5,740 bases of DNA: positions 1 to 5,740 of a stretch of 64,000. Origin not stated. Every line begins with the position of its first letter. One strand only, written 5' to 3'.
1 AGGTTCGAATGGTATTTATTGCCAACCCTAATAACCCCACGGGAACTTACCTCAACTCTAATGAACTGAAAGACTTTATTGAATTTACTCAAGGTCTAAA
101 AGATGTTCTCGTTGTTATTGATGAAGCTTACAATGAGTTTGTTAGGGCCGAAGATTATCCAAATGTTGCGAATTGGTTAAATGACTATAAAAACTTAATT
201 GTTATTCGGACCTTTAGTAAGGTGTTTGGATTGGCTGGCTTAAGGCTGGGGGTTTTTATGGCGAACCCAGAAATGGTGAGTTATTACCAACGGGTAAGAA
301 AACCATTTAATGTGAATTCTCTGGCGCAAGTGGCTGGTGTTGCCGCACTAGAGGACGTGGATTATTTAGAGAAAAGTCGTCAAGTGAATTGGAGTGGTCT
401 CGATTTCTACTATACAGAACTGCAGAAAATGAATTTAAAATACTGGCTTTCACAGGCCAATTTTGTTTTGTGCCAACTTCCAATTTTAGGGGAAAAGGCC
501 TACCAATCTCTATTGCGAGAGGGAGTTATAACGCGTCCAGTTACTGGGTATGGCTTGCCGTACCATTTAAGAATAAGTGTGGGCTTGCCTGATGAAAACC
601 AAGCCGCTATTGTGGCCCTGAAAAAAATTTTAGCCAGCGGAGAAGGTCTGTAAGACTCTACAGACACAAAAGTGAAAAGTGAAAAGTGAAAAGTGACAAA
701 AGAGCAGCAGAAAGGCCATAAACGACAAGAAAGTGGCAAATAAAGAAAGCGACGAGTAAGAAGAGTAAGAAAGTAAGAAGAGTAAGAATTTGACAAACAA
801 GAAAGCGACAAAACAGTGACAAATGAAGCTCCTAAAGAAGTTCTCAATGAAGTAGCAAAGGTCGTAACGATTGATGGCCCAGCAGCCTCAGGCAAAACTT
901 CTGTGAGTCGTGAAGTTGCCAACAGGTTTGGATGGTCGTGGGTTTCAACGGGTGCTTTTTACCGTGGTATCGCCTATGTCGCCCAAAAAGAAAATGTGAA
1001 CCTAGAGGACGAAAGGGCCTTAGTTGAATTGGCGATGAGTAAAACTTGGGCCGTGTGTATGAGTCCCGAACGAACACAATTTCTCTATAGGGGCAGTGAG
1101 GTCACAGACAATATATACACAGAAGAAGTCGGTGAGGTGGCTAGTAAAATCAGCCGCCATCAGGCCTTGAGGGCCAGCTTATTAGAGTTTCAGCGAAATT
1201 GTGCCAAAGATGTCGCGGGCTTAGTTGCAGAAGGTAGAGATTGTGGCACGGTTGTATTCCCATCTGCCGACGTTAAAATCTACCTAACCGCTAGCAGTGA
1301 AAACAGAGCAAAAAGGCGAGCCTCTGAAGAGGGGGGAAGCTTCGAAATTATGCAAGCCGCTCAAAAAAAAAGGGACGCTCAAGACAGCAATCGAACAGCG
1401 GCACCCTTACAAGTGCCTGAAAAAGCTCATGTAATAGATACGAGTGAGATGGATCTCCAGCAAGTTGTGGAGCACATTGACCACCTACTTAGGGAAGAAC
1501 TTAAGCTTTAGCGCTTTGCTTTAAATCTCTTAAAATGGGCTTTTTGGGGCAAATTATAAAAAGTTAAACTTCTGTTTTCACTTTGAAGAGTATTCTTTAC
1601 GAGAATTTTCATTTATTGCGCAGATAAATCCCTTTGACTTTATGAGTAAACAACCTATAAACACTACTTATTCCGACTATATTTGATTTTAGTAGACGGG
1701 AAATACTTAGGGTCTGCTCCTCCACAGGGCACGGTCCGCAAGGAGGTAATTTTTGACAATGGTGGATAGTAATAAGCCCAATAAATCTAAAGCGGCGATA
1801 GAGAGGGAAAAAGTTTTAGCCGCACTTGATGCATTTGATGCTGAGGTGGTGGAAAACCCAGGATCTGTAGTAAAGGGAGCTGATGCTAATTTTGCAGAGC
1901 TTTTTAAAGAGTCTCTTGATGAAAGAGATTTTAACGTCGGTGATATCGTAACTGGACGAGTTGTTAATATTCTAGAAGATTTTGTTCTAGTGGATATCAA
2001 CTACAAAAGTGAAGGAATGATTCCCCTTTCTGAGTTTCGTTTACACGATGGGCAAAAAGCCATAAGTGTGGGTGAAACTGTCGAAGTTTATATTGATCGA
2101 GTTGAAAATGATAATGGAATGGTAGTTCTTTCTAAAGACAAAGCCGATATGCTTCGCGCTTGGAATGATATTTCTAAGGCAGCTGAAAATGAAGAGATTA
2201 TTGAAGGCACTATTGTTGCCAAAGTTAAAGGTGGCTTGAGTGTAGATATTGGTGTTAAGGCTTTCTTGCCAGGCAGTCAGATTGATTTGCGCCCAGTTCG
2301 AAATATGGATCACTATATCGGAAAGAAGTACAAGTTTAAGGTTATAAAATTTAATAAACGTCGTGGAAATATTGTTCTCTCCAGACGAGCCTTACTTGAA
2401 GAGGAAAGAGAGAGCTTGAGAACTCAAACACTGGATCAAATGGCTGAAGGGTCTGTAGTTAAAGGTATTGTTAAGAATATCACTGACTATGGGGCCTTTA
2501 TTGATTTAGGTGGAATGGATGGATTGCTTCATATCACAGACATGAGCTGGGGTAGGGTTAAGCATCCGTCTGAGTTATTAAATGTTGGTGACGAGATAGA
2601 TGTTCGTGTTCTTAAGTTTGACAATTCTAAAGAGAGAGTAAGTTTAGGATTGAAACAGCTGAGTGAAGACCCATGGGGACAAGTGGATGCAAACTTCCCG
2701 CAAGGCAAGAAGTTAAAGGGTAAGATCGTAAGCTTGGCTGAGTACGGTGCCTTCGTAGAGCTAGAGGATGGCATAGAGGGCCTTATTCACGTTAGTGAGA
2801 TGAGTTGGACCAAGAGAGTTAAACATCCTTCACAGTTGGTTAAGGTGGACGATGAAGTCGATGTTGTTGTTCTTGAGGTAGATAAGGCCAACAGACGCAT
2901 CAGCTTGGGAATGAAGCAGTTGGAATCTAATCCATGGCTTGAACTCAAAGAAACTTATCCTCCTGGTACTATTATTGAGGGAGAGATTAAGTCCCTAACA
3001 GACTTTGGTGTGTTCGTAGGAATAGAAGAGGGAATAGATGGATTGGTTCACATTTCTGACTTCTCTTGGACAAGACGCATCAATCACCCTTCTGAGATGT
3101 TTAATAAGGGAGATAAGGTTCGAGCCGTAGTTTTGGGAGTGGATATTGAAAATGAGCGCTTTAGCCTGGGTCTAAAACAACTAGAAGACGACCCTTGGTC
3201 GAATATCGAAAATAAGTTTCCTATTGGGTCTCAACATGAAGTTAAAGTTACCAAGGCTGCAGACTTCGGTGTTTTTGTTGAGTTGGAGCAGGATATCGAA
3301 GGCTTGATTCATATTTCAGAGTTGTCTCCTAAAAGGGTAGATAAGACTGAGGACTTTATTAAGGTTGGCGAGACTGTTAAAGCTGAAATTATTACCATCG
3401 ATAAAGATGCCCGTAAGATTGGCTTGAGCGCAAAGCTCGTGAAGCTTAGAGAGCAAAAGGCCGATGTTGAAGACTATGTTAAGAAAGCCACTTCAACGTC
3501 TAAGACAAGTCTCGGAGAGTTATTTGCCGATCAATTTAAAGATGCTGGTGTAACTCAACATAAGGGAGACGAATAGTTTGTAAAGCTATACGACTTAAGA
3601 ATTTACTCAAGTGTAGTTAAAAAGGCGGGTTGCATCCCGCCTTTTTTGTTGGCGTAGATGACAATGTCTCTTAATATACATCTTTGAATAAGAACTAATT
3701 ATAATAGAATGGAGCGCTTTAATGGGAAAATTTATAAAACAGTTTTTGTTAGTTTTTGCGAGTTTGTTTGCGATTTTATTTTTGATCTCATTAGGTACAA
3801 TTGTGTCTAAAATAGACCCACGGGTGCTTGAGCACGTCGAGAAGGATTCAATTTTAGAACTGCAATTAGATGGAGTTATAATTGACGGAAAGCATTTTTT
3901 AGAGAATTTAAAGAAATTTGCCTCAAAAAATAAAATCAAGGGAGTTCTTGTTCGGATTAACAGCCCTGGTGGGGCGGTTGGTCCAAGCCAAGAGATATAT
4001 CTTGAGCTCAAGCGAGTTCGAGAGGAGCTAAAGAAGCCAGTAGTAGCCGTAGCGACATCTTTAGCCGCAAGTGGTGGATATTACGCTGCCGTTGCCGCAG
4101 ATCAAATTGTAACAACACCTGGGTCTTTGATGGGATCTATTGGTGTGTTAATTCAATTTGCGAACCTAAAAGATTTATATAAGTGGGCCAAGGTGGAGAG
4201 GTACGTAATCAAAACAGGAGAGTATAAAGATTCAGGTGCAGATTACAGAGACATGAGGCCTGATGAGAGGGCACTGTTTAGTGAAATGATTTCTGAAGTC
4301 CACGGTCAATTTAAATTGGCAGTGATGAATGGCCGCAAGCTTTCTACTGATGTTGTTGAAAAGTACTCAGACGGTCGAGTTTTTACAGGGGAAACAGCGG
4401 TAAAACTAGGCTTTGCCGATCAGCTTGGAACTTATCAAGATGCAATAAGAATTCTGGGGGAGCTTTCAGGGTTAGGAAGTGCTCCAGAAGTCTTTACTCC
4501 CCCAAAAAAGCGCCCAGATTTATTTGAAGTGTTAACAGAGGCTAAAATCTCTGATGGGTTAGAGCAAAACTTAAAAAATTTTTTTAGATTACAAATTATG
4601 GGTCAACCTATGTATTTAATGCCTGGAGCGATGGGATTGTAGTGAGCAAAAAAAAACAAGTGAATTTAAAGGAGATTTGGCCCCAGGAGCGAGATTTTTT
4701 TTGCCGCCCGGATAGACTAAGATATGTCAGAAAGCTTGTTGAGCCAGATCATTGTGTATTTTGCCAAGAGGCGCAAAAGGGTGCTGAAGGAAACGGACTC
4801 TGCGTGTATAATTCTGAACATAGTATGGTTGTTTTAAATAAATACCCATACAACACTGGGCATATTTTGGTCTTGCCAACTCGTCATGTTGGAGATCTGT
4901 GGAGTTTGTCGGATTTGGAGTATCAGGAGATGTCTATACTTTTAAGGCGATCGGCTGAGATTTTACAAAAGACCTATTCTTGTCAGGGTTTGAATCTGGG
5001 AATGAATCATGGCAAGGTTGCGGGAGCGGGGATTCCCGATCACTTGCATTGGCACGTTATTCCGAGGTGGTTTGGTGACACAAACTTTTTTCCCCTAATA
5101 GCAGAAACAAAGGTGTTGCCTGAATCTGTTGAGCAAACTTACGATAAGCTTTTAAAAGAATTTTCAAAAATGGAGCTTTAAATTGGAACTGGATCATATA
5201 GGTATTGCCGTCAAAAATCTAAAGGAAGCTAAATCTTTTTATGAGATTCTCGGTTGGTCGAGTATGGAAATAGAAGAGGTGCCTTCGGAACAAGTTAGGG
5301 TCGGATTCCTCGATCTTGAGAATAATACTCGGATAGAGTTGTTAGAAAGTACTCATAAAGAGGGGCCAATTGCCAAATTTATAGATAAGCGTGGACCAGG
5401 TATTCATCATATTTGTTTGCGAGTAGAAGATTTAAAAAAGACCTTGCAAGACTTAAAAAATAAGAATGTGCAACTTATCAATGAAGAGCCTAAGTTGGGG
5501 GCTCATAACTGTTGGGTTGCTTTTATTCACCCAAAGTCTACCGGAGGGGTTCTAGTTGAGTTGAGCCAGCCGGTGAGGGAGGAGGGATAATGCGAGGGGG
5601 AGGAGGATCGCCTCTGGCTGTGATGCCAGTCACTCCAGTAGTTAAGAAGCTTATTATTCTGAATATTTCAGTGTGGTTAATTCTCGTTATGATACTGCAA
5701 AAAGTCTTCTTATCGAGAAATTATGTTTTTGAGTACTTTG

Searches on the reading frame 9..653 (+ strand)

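Call 39: search_protein_families(library=pfam, proteins=[window:9-653:+], max_evalue=0.00001)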
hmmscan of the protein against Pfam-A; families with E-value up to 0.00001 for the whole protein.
window:9-653:+ (214 aa): 1 family
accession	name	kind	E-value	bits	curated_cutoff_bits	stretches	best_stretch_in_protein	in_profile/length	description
PF00155.27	Aminotran_1_2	-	7e-43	147.6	19.7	1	1-198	149-354/361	Aminotransferase class I and II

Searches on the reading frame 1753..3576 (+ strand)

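Call 39: search_protein_families(library=pfam, proteins=[window:1753-3576:+], max_evalue=0.00001)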
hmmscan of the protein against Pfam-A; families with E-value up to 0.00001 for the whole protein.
window:1753-3576:+ (607 aa): 6 families
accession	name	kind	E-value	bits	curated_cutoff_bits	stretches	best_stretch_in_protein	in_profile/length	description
PF00575.29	S1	-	1.6e-105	346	22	6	316-388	3-74/74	S1 RNA binding domain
PF23459.1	S1_RRP5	-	2.1e-34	118.3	27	1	230-300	1-72/72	RRP5 S1 domain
PF21710.3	Spt6_S1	-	2.4e-19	69.8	27.5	0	496-559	21-85/91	Spt6, S1/OB domain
PF17092.11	PCB_OB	-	4.1e-08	34.4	27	0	216-288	15-99/111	Penicillin-binding protein OB-like domain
PF13509.12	S1_2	-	1.6e-07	31.8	21.8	0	491-525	1-35/61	S1 domain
PF24685.1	OB_RRP5_4th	-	1e-06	29.1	31.5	0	505-549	24-71/92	RRP5 OB-fold domain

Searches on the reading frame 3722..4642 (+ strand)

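Call 39: search_protein_families(library=pfam, proteins=[window:3722-4642:+], max_evalue=0.00001)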
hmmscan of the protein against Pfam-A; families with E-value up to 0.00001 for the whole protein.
window:3722-4642:+ (306 aa): 2 families
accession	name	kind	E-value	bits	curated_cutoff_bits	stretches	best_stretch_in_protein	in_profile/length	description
PF01343.23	Peptidase_S49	-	1.7e-43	148.7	24.9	1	103-250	5-152/154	Peptidase family S49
PF25145.1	NfeD1b_N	-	4e-09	36.8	40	1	58-145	17-100/189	NfeD1b, N-terminal domain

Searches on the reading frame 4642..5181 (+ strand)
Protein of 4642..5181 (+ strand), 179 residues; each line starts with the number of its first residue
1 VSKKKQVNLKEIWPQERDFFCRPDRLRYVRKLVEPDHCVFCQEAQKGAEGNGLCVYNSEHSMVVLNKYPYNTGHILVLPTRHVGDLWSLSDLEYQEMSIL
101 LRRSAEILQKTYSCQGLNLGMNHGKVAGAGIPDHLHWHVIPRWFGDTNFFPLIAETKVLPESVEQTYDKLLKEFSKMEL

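Call 39: search_protein_families(library=pfam, proteins=[window:4642-5181:+], max_evalue=0.00001)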
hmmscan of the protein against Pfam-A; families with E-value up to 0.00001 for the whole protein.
window:4642-5181:+ (179 aa): 2 families
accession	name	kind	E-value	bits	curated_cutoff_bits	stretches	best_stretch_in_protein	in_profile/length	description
PF01230.28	HIT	-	2e-15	57.6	21.5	1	54-142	8-95/98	HIT domain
PF11969.13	DcpS_C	-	2.7e-06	28.3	24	1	38-140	2-100/114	Scavenger mRNA decapping enzyme C-term binding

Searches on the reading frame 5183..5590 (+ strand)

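Call 39: search_protein_families(library=pfam, proteins=[window:5183-5590:+], max_evalue=0.00001)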
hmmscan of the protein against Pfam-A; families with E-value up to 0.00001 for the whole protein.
window:5183-5590:+ (135 aa): 3 families
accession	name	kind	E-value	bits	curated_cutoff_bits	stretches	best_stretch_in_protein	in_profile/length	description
PF13669.12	Glyoxalase_4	-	3.9e-23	82.3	27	1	4-114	1-109/109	Glyoxalase/Bleomycin resistance protein/Dioxygenase superfamily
PF00903.31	Glyoxalase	-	1.4e-13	51.7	20.6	1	3-127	2-121/121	Glyoxalase/Bleomycin resistance protein/Dioxygenase superfamily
PF13468.12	Glyoxalase_3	-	3.8e-07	30.8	25.1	1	3-97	1-101/176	Glyoxalase-like domain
